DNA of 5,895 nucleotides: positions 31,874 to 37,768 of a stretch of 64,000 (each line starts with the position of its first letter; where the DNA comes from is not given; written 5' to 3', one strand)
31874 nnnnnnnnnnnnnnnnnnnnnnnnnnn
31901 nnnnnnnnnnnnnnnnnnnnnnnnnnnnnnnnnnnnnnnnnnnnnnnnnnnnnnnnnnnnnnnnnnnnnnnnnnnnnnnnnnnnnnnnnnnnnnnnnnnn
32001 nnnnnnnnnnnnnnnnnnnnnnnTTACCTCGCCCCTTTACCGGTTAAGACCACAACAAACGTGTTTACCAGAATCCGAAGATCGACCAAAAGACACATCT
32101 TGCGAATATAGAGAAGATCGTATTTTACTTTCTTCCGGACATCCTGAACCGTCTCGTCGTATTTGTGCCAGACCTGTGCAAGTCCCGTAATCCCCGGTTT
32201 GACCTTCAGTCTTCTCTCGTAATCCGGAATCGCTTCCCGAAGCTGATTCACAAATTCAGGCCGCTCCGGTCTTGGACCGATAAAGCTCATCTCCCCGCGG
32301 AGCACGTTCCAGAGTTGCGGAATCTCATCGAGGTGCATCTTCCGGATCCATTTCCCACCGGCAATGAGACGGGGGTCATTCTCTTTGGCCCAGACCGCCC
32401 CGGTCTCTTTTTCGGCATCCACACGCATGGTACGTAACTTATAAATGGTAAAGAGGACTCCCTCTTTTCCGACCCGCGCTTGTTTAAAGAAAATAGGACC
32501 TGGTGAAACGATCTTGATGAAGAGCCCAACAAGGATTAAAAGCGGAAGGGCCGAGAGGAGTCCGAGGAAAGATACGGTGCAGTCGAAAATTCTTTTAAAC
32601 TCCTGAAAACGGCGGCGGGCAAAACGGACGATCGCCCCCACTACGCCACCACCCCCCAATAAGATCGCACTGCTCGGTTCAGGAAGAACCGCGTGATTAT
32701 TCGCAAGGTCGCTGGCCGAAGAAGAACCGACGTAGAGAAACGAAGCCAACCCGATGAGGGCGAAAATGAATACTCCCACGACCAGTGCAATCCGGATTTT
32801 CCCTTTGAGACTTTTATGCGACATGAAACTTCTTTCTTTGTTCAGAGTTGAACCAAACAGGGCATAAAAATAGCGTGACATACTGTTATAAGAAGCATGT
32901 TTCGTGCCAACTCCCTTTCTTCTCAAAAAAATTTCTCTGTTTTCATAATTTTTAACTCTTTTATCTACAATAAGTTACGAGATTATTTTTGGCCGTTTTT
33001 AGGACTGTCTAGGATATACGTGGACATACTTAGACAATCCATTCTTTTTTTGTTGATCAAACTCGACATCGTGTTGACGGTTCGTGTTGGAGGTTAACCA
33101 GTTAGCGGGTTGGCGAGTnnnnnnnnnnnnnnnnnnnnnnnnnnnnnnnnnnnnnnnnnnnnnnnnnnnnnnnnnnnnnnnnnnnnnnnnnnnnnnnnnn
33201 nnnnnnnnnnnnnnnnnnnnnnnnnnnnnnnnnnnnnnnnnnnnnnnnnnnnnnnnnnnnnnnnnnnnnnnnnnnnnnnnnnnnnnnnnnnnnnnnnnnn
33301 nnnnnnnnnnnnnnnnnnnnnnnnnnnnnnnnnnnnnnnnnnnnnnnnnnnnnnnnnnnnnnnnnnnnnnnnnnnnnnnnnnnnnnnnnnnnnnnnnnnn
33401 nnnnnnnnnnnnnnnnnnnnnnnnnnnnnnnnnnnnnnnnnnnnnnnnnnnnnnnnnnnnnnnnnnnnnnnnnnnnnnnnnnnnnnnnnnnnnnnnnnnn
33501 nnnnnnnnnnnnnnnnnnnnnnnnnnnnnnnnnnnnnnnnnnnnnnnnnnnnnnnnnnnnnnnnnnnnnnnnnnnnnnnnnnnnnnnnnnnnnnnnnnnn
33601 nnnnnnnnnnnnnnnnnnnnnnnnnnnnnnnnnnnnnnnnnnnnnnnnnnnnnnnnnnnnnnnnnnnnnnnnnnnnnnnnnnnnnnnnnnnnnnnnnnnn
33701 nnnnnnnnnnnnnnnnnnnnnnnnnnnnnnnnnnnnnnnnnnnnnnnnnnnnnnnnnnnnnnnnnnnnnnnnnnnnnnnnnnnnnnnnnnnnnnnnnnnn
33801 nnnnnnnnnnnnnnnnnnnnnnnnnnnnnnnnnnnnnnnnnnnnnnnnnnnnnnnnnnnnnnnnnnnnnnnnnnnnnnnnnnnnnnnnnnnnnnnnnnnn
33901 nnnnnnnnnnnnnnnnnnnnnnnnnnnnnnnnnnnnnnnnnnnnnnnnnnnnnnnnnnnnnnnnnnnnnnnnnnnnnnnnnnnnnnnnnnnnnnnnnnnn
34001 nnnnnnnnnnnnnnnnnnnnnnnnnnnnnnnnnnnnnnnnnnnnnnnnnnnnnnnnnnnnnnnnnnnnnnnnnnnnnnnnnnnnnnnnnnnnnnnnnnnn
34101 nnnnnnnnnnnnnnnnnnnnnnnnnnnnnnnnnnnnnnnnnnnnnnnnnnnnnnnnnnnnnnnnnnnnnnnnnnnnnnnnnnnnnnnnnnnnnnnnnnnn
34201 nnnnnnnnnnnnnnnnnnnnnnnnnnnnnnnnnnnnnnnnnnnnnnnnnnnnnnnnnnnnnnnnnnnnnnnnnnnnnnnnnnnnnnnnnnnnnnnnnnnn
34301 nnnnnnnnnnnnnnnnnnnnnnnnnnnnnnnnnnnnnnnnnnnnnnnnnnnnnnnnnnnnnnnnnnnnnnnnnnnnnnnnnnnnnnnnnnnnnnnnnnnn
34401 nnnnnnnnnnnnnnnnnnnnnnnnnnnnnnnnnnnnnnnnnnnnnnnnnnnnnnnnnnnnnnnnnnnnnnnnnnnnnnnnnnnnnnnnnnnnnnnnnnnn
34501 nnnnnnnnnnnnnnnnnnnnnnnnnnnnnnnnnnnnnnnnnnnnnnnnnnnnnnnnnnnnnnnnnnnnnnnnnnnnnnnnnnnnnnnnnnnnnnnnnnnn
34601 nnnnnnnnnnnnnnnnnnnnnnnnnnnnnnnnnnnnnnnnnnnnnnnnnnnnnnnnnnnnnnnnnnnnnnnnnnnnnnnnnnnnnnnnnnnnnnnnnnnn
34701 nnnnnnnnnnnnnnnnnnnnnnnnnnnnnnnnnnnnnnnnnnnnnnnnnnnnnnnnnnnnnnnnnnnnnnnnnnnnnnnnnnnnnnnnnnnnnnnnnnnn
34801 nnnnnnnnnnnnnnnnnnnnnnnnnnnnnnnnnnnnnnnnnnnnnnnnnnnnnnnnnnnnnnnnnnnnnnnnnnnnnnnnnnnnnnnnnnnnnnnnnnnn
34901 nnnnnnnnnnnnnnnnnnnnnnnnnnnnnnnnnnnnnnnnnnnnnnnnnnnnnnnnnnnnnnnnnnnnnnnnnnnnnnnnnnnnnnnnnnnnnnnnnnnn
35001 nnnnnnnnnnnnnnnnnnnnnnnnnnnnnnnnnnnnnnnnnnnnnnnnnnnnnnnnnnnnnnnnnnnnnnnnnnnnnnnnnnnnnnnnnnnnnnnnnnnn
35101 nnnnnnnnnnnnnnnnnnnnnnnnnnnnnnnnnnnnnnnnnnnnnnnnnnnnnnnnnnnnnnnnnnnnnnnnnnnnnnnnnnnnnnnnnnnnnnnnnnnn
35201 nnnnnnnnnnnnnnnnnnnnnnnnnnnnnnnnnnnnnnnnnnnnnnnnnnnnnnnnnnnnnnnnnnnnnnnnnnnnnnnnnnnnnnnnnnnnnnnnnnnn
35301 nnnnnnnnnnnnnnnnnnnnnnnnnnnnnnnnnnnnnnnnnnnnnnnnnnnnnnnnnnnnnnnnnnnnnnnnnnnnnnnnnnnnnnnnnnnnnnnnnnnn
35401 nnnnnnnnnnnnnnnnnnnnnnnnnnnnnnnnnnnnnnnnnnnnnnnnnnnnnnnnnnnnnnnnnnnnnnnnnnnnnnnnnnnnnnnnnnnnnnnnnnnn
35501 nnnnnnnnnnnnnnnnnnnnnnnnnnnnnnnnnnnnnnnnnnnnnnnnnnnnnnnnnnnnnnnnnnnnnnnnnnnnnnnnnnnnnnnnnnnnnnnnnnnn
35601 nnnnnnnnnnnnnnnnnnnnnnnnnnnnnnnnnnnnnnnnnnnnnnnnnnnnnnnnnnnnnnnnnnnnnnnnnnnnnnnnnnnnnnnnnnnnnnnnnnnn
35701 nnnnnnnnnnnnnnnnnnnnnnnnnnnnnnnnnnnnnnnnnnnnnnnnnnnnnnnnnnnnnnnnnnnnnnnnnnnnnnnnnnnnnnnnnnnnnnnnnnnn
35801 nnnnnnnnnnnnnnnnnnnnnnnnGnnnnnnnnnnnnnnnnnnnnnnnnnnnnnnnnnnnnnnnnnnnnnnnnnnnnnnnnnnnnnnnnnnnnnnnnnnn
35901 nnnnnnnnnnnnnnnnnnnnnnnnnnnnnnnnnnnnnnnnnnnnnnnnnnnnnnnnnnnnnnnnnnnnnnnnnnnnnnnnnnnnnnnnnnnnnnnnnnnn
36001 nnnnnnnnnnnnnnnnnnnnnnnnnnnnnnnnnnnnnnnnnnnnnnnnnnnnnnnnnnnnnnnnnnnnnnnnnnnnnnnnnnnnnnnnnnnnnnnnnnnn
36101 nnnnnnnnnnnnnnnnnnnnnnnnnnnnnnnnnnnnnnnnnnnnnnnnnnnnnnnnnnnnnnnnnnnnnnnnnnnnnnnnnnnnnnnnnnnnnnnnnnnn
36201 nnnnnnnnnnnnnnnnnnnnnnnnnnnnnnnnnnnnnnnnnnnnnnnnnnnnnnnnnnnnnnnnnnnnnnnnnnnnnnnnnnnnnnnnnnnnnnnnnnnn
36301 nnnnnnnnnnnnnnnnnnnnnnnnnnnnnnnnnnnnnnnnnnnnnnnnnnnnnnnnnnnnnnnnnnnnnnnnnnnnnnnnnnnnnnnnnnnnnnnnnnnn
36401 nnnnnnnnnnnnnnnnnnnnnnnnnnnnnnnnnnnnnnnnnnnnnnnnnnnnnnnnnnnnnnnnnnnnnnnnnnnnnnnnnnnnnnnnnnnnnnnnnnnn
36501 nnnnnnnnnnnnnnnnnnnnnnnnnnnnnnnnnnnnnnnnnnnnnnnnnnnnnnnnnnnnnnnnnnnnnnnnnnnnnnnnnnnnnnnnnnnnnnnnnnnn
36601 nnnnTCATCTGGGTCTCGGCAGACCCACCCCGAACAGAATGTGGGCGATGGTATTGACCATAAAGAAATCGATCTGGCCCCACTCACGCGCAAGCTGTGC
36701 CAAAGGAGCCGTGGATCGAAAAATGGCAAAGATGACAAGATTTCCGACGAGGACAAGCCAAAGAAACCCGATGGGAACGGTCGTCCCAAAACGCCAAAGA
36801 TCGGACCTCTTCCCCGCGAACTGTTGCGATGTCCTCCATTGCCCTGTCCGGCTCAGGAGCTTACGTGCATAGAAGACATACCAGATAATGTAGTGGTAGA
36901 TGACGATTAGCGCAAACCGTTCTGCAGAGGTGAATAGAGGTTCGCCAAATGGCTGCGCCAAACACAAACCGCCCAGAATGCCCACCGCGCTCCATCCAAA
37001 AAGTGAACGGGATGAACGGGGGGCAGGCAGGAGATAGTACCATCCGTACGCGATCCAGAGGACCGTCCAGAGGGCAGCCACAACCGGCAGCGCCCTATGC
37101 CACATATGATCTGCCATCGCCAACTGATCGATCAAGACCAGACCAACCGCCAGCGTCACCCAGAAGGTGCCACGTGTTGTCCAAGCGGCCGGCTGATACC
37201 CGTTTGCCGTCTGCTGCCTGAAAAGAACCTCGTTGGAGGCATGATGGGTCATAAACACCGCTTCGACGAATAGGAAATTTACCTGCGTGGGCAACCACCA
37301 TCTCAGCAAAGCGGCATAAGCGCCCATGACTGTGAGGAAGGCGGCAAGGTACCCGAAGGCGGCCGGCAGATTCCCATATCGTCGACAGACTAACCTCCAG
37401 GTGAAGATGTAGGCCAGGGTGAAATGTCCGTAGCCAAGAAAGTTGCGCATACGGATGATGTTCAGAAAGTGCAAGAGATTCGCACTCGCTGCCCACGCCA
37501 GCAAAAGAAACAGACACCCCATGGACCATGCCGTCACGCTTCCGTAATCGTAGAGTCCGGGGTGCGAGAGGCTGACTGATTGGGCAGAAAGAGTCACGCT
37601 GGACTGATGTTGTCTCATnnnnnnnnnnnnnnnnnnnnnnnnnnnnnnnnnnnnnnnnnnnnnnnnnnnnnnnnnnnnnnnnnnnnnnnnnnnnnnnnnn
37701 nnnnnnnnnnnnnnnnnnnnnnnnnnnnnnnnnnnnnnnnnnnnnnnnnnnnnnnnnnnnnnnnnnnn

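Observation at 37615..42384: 1589-aa secreted multidomain enzyme with a DUF4091/GH123-like C-terminal domain inside a biosynthetic EPS operon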

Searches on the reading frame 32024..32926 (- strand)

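Call 6: search_protein_families(library=pfam, proteins=[window:32024-32926:-], max_evalue=0.001)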
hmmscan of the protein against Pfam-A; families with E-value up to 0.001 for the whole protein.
window:32024-32926:- (300 aa): 1 family
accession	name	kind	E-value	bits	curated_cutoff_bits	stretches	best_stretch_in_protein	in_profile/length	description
PF02397.22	Bac_transf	-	1.3e-64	217.4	27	1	111-294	1-178/179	Bacterial sugar transferase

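Call 61: search_protein_families(library=ncbifam, proteins=[window:32024-32926:-], max_evalue=0.001)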
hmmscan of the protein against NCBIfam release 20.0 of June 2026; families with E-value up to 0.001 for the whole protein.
window:32024-32926:- (300 aa): 10 families
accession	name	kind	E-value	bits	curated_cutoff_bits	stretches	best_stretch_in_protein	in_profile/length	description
TIGR03025.1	EPS_sugtrans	subfamily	2.2e-85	287.5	295.55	1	110-300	257-445/445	exopolysaccharide biosynthesis polyprenyl glycosylphosphotransferase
TIGR03013.1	EpsB_2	subfamily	6.9e-79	266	393.35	1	108-300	252-443/443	TIGR03013 family XrtA/PEP-CTERM system glycosyltransferase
TIGR03023.1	WcaJ_sugtrans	equivalog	3.8e-72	244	410.75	1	110-299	262-452/453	undecaprenyl-phosphate glucose phosphotransferase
TIGR03022.1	WbaP_sugtrans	subfamily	1e-48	166.8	403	1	104-300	252-456/456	undecaprenyl-phosphate galactose phosphotransferase WbaP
NF007518.0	PRK10124.1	equivalog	1.1e-44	153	684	1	110-293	273-457/464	undecaprenyl-phosphate glucose phosphotransferase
NF041877.1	EPS_EpsZ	equivalog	1.4e-44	152.6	800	1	109-299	264-458/459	exopolysaccharide biosynthesis polyisoprenyl-phosphate hexose-1-phosphate transferase EpsZ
NF050817.1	PolSacchBiosHfsE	equivalog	2.2e-40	138.8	750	1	108-295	269-461/467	polysaccharide biosynthesis protein HfsE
NF052601.1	undeca_RfbP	equivalog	3.5e-40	137.8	330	1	105-296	39-238/244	undecaprenyl-phosphate galactose phosphotransferase family protein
NF011751.0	PRK15204.1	equivalog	6.5e-31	107.4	907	1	102-299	271-475/476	undecaprenyl-phosphate galactose phosphotransferase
NF045514.1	glycotran_HepC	equivalog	5.7e-26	91.2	140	1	106-220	112-211/220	heterocyst development glycosyltransferase HepC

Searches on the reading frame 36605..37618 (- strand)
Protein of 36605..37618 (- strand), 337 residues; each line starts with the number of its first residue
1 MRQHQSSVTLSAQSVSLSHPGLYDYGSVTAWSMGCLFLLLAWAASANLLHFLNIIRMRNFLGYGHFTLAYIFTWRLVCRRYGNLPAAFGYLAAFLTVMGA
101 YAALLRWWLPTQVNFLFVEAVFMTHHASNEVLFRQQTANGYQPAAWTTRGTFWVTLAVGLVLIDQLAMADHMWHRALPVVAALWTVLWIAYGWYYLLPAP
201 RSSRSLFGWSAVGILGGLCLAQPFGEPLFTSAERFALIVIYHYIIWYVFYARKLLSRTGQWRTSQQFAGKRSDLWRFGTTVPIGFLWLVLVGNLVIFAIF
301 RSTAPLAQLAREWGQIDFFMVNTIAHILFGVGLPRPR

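Call 6: search_protein_families(library=pfam, proteins=[window:36605-37618:-], max_evalue=0.001)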
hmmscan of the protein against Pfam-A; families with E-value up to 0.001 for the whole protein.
window:36605-37618:- (337 aa): 0 families

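Call 61: search_protein_families(library=ncbifam, proteins=[window:36605-37618:-], max_evalue=0.001)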
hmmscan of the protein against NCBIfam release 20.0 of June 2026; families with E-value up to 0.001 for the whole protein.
window:36605-37618:- (337 aa): 0 families

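Call 65: search_protein_families(library=pfam, proteins=[window:36605-37618:-], max_evalue=0.01)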
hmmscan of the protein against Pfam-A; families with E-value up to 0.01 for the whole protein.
window:36605-37618:- (337 aa): 0 families
